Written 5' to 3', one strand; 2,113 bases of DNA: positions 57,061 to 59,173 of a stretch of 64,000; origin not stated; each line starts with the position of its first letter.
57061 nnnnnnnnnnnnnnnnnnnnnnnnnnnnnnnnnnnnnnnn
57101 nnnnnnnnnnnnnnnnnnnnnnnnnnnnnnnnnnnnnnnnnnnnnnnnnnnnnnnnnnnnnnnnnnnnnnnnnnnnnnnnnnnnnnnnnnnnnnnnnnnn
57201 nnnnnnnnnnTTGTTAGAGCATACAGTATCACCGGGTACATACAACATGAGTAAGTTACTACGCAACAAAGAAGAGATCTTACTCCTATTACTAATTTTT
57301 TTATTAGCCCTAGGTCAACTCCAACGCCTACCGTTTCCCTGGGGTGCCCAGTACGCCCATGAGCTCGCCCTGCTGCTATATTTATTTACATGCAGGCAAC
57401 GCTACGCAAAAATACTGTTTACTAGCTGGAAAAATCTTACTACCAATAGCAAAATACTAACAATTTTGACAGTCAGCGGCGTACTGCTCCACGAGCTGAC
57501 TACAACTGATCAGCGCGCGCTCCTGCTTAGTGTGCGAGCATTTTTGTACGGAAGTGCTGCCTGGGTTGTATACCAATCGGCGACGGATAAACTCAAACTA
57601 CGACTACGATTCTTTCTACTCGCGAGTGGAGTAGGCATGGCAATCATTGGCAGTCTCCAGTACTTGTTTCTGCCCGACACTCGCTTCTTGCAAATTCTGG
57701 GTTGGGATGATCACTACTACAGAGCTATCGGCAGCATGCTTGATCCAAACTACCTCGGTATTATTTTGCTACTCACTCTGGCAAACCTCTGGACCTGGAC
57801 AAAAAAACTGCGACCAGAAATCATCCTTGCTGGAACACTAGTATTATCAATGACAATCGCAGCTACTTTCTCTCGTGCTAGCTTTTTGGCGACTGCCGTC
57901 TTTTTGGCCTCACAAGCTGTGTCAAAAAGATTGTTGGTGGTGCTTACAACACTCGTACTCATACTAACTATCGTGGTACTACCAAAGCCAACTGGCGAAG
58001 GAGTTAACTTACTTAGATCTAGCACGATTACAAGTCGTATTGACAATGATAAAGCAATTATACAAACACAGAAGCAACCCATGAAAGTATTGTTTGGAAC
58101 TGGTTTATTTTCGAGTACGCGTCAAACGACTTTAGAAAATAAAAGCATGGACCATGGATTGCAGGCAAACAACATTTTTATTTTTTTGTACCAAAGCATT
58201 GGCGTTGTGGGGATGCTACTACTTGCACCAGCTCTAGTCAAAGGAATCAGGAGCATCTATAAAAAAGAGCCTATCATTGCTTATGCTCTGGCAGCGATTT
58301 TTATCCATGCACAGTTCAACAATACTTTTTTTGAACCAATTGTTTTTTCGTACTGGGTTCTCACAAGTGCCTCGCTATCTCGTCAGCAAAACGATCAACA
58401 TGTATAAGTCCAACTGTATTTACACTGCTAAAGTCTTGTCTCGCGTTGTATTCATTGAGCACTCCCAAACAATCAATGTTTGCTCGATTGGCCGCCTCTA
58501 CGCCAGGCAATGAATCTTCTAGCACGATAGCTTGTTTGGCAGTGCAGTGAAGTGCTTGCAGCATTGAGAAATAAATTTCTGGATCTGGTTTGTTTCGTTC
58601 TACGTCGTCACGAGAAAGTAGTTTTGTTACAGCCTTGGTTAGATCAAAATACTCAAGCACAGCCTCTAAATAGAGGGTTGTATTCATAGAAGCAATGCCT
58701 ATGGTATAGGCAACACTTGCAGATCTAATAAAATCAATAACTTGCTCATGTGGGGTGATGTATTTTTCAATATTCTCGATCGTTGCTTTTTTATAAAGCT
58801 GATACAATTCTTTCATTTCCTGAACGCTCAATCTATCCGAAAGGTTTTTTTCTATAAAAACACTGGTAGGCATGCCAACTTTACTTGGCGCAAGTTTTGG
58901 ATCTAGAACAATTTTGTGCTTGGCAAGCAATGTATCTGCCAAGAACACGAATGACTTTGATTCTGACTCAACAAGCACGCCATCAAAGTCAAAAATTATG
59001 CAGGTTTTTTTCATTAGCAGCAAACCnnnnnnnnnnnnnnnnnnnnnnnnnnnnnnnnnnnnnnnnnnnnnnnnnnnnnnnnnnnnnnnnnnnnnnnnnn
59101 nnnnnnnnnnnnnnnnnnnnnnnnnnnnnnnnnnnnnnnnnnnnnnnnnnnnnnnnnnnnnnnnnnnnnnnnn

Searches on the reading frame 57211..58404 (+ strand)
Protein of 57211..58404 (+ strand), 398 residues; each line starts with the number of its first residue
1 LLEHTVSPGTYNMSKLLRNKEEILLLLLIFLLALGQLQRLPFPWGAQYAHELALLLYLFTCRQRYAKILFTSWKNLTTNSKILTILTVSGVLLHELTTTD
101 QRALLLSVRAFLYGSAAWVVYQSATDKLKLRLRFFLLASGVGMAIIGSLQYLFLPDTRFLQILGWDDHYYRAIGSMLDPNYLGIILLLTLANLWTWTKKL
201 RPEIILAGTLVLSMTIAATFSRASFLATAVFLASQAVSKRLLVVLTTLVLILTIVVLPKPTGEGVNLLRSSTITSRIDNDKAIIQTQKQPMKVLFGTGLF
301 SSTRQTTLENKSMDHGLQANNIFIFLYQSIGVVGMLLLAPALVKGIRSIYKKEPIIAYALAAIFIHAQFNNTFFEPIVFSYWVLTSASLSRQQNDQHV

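Call 8: search_protein_families(library=pfam, proteins=[window:57211-58404:+], max_evalue=0.001)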
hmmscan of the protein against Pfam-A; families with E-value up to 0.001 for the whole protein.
window:57211-58404:+ (398 aa): 0 families

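Call 19: search_protein_families(library=ncbifam, proteins=[window:57211-58404:+], max_evalue=0.01)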
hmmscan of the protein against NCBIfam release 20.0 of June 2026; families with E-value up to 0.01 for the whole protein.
window:57211-58404:+ (398 aa): 0 families

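Call 55: search_protein_families(library=pfam, proteins=[window:57211-58404:+], max_evalue=5)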
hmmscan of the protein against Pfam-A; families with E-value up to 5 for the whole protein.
window:57211-58404:+ (398 aa): 1 family
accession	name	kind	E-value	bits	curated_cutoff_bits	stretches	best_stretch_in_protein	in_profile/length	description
PF04932.20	Wzy_C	-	0.0079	16.4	31.7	1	209-338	3-148/149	O-Antigen ligase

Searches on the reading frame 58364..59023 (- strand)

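Call 8: search_protein_families(library=pfam, proteins=[window:58364-59023:-], max_evalue=0.001)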
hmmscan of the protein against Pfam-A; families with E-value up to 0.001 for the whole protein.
window:58364-59023:- (220 aa): 3 families
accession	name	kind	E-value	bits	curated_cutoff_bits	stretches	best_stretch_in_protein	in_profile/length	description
PF13419.12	HAD_2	-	1.2e-25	91.1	23.8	1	9-188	1-178/178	Haloacid dehalogenase-like hydrolase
PF00702.32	Hydrolase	-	5.1e-15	56.8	26.4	1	8-182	3-191/191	haloacid dehalogenase-like hydrolase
PF03031.24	NIF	-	4.2e-05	23.7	21.8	1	83-172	31-118/160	NLI interacting factor-like phosphatase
